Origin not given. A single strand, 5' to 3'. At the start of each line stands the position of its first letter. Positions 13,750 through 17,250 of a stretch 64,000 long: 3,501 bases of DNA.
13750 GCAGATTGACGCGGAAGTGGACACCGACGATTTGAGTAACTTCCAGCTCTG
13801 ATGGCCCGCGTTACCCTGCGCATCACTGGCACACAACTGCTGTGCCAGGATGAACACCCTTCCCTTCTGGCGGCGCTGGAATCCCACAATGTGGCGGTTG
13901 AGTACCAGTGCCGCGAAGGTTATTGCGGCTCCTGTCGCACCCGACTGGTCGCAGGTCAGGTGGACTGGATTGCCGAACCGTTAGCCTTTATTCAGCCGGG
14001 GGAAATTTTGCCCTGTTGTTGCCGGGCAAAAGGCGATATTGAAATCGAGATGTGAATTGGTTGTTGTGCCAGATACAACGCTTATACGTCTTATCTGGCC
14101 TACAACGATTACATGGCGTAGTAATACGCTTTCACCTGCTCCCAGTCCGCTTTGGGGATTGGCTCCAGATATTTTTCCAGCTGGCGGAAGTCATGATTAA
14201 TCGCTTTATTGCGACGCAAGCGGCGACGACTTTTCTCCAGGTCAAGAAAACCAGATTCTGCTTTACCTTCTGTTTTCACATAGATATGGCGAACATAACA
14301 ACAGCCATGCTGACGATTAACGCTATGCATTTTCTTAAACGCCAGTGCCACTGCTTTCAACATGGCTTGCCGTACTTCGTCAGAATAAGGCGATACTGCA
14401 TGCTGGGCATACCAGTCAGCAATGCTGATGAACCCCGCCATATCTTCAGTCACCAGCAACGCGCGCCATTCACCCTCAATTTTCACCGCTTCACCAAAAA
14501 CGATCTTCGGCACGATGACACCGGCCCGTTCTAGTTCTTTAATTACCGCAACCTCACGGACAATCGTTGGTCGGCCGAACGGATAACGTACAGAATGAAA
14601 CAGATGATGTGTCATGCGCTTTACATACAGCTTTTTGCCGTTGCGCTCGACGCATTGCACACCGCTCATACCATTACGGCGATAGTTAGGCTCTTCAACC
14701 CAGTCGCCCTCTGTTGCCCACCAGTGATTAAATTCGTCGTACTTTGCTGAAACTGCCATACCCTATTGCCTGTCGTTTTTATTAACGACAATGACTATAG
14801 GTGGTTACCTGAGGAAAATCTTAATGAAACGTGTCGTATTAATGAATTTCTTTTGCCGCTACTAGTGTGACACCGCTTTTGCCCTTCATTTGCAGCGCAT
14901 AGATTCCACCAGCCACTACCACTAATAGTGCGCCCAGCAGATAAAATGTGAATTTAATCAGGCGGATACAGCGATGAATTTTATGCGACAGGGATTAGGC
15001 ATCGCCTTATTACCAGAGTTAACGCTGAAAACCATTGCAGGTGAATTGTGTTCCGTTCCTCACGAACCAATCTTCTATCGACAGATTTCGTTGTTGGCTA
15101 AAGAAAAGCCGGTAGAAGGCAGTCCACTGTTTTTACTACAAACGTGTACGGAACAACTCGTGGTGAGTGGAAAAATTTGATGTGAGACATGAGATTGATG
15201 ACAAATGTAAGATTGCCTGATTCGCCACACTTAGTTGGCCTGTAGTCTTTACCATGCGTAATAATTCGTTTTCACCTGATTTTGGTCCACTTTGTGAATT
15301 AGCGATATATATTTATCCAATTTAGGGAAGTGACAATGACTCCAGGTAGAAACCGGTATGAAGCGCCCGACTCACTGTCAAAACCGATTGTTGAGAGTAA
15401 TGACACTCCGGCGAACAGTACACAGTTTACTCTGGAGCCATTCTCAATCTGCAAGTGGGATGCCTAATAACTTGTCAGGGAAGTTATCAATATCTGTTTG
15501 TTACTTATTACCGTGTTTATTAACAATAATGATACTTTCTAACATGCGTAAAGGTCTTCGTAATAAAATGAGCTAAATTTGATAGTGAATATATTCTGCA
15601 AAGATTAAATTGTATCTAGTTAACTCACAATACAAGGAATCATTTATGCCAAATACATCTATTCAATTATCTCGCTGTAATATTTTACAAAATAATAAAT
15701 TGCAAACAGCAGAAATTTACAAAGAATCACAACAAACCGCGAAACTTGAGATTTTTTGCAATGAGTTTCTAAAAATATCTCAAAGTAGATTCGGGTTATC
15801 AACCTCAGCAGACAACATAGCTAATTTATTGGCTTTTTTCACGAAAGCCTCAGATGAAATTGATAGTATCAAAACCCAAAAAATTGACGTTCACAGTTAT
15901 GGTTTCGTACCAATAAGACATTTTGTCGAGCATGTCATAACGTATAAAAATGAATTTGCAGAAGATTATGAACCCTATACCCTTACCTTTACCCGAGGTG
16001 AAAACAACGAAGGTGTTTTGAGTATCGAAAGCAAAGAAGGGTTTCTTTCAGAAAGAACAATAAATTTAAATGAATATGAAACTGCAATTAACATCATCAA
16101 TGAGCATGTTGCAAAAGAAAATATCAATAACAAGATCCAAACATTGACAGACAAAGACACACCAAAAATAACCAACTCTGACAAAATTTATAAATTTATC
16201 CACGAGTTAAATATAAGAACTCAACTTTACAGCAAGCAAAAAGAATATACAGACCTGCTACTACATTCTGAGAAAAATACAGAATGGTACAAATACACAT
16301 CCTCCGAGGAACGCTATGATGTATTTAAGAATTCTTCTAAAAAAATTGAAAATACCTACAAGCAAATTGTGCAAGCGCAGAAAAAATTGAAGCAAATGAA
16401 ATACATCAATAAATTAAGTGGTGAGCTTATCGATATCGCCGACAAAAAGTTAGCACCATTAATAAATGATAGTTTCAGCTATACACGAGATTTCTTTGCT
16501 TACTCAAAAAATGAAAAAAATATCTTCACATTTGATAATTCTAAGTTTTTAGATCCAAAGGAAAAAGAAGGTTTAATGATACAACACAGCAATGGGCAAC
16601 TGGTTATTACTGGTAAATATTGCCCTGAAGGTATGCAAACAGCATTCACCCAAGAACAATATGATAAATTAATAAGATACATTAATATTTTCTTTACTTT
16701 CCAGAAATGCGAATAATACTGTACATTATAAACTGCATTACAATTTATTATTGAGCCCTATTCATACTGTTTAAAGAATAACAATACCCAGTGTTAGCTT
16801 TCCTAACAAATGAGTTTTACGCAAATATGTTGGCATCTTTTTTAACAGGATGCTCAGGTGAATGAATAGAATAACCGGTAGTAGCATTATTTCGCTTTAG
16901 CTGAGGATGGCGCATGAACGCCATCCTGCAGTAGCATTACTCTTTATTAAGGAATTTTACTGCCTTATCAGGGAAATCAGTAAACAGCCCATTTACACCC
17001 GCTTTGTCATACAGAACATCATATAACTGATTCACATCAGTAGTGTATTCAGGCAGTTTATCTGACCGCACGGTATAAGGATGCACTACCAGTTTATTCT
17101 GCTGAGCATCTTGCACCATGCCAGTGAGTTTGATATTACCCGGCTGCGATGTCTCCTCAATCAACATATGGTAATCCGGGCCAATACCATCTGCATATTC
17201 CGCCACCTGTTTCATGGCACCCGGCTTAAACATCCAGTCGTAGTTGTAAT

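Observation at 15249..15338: Decayed 3' fragment of an inaA paralog about 500 bp from the intact inaA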

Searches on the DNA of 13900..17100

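Call 31: search_rna_families(source=window, start=13900, end=17100, threshold=evalue, max_evalue=1)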
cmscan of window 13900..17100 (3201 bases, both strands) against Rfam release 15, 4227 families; matches with E-value up to 1: 0.
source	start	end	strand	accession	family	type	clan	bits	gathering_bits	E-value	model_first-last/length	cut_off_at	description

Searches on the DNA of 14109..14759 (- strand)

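Call 27: search_dna_similar(query=L028:7750-8400:+, collection=ecoli_genomes, mode=near, max_rows=15, rows=spread)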
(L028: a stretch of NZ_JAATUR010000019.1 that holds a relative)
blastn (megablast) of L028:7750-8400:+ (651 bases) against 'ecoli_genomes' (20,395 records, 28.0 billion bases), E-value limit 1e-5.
No match.

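Call 51: search_dna_similar(query=window:14200-14759:-, collection=ecoli_genomes, mode=distant, max_rows=12, rows=spread, max_evalue=0.001)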
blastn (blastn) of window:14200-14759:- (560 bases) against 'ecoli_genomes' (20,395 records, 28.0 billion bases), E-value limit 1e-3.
Records with a match: 5425; places in all: 5444; records where one place covers at least 80% of the query: 5412.
Genomes with a match: 5425 of 5426; with a place that covers at least 80% of the query: 5412. Places per genome that has any: lowest 1, median 1, highest 2. On chromosomes: 5443 places; on plasmids: 1.
Best place of each record, by identity: 95-99% 5396; 90-95% 29.
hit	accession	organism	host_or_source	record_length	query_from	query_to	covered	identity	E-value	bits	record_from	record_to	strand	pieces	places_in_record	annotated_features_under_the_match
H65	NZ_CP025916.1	Escherichia coli strain 120899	Homo sapiens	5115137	1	560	100%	98.4%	0e+0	970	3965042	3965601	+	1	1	inaA: lipopolysaccharide kinase InaA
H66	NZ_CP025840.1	Escherichia coli strain 214-4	Homo sapiens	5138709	1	560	100%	98.2%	0e+0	966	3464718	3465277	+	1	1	inaA: lipopolysaccharide kinase InaA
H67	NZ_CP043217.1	Escherichia coli O80:H26 strain EC-107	chicken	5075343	1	560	100%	98.2%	0e+0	966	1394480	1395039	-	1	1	inaA: lipopolysaccharide kinase InaA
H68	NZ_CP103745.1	Escherichia coli strain 3090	Homo sapiens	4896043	1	560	100%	98.2%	0e+0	966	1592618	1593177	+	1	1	inaA: lipopolysaccharide kinase InaA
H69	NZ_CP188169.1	Escherichia coli strain TUM24769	Laboratory developed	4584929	1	560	100%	98.2%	0e+0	966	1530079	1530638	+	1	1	inaA: lipopolysaccharide kinase InaA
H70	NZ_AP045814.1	Escherichia coli strain 23CRST044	Homo sapiens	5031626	1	560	100%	98.2%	0e+0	966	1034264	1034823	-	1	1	inaA: lipopolysaccharide kinase InaA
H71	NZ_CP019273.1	Escherichia coli strain 13P477T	pig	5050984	1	560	100%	97.9%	0e+0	957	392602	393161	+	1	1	inaA: lipopolysaccharide kinase InaA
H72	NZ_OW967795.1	Escherichia coli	Homo sapiens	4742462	1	560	100%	97.7%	0e+0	952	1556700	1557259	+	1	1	inaA: lipopolysaccharide kinase InaA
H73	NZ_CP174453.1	Escherichia coli O25b:H4-ST131 strain MB1341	Homo sapiens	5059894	1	560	100%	97.5%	0e+0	948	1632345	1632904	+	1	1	inaA: lipopolysaccharide kinase InaA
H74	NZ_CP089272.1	Escherichia coli O157:H7 strain M1300706001A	Homo sapiens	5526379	1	560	100%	97.3%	0e+0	943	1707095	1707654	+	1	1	inaA: lipopolysaccharide kinase InaA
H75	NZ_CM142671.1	Escherichia coli strain UID2309220003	Homo sapiens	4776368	1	560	100%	97.1%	0e+0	939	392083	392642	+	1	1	inaA: lipopolysaccharide kinase InaA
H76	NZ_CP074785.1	Escherichia coli strain 95_0274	bovine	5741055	1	328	59%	98.5%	6e-159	570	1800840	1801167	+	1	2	inaA: lipopolysaccharide kinase InaA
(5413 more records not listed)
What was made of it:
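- On Tandem gene duplication of inaA: No second inaA 5' part was seen in 5,425 E. coli genomes, although the 19 surplus places were not individually checked (call 51).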

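Call 57: search_dna_similar(query=L007:600-1000:+, collection=ecoli_genomes, mode=near, max_rows=10, rows=spread)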
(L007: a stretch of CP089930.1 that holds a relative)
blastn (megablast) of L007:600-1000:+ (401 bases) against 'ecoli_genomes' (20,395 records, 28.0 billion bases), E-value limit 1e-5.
Records with a match: 1561; places in all: 1561; records where one place covers at least 80% of the query: 0.
Genomes with a match: 1561 of 5426; with a place that covers at least 80% of the query: 0. Places per genome that has any: lowest 1, median 1, highest 1. On chromosomes: 1561 places; on plasmids: 0.
Best place of each record, by identity: 80-90% 1561.
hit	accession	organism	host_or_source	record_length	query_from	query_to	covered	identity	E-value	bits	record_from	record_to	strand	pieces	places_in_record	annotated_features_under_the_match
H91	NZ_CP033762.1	Escherichia coli strain FDAARGOS_536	Homo sapiens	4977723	177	401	56%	84.6%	3e-55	224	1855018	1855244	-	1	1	inaA: lipopolysaccharide kinase InaA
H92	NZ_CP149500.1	Escherichia coli strain FDA strain Seattle 1946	clinical isolate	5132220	177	401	56%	84.6%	3e-55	224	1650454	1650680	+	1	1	inaA: lipopolysaccharide kinase InaA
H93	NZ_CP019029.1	Escherichia coli strain Ecol_881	Homo sapiens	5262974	239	401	41%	86.1%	7e-41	176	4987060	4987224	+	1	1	inaA: lipopolysaccharide kinase InaA | MFS transporter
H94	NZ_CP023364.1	Escherichia coli strain 144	canine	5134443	240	401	40%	86.7%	6e-42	180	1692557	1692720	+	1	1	inaA: lipopolysaccharide kinase InaA | MFS transporter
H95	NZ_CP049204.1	Escherichia coli strain PapM-32-1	Papio papio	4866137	240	401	40%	86.7%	6e-42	180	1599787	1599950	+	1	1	inaA: lipopolysaccharide kinase InaA | MFS transporter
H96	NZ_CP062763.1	Escherichia coli O157:H7 strain Z885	Bovine Faeces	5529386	240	401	40%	86.7%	6e-42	180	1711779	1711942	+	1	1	inaA: lipopolysaccharide kinase InaA | MFS transporter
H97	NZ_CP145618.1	Escherichia coli strain S1-SRB-02-B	Homo sapiens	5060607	240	401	40%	86.7%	6e-42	180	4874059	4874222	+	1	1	inaA: lipopolysaccharide kinase InaA | MFS transporter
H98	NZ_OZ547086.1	Escherichia coli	Homo sapiens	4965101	240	401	40%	86.7%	6e-42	180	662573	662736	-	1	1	inaA: lipopolysaccharide kinase InaA | MFS transporter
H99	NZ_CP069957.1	Escherichia coli strain FDAARGOS_1279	Homo sapiens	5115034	240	401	40%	86.1%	3e-40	174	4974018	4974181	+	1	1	inaA: lipopolysaccharide kinase InaA | MFS transporter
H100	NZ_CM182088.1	Escherichia coli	Homo sapiens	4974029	240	401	40%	84.8%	6e-37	163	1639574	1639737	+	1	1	inaA: lipopolysaccharide kinase InaA | MFS transporter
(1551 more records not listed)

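Call 58: get_annotated_region(hit=H92, flank=3500)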
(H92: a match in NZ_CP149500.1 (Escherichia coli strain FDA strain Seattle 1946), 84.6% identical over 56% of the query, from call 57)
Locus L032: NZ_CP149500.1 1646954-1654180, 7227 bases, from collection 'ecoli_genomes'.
description: Escherichia coli strain FDA strain Seattle 1946 chromosome, complete genome
organism: Escherichia coli strain FDA strain Seattle 1946 (NCBI taxid 562)
replicon: chromosome; assembly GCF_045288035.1
host: -; source: clinical isolate; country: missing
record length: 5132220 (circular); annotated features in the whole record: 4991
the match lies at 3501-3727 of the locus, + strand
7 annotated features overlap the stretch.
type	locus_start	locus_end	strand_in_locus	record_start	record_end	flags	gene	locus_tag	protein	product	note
CDS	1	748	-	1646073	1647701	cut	glpA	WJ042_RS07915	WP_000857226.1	anaerobic glycerol-3-phosphate dehydrogenase subunit A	-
CDS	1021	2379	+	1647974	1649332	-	glpT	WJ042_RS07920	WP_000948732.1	glycerol-3-phosphate transporter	-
CDS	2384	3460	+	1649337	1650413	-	glpQ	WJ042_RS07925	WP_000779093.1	glycerophosphodiester phosphodiesterase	-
CDS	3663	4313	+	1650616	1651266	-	inaA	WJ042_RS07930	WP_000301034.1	lipopolysaccharide kinase InaA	-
CDS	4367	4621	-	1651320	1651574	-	yfaE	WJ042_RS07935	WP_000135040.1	ferredoxin-like diferric-tyrosyl radical cofactor maintenance protein YfaE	-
CDS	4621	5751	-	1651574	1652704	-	nrdB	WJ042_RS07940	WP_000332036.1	class Ia ribonucleoside-diphosphate reductase subunit beta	-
CDS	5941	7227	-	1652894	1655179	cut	nrdA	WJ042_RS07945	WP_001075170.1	class 1a ribonucleoside-diphosphate reductase subunit alpha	-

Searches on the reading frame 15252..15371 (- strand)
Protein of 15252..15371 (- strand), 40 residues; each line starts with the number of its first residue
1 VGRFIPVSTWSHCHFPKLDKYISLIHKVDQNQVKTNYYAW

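Call 16: find_homologous_proteins(query=window:15252-15371:-, max_evalue=10)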
Query seq(40 aa): no candidate shares three 5-residue words with the query. No homologue found.
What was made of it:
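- Tried and rejected: The 40-aa query found no candidates (call 16).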

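Call 62: search_protein_families(proteins=[window:15252-15371:-], library=ncbifam, max_evalue=10)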
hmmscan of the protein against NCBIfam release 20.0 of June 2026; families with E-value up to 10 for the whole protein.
seq(40 aa): 1 family
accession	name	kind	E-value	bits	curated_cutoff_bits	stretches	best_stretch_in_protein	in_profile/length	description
NF007383.0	PRK09902.1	equivalog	0.007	15.8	235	1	14-39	190-215/216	lipopolysaccharide kinase InaA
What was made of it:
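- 15249..15336 (-): Relic of the last ~29 codons plus stop codon of an inaA gene (stop at 15249-15251). Not a gene. The InaA NCBIfam model is the only hit (call 62).
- Checked: E=0.007 for the window allele and 4e-4 for a consensus-like allele (call 62).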
